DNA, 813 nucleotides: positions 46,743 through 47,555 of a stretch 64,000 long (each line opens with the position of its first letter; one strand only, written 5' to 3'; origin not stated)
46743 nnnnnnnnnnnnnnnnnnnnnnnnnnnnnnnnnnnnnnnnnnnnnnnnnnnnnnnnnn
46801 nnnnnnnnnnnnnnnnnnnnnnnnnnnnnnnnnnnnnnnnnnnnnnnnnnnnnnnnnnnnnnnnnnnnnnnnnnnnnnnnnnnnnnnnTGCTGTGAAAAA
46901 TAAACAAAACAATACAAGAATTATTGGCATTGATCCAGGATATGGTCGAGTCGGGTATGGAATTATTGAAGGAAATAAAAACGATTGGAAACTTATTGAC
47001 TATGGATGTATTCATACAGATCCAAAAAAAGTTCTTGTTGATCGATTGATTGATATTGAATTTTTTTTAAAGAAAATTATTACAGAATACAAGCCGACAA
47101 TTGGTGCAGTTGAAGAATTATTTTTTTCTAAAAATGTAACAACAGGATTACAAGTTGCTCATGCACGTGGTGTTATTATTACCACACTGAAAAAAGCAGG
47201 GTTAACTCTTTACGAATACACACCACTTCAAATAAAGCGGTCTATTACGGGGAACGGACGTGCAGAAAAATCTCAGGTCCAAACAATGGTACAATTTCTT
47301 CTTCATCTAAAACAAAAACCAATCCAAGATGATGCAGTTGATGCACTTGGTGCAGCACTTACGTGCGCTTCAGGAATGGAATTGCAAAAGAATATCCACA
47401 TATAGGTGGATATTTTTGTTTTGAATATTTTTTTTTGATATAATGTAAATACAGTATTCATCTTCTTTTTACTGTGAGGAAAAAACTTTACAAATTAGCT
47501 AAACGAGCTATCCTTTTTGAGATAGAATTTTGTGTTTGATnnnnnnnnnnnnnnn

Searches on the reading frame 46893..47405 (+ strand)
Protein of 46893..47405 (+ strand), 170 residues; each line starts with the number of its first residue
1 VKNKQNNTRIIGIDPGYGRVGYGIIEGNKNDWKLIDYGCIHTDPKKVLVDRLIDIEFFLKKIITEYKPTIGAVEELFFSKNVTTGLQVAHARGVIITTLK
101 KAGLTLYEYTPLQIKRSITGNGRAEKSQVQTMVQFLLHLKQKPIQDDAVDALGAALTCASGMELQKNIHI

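Call 10: search_protein_families(library=pfam, proteins=[window:46893-47405:+], max_evalue=0.01)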
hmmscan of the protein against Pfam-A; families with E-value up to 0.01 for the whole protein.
window:46893-47405:+ (170 aa): 1 family
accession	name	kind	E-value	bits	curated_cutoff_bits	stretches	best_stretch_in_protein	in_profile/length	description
PF02075.23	RuvC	-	3.9e-43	147.3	22.2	1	10-157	1-147/148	Crossover junction endodeoxyribonuclease RuvC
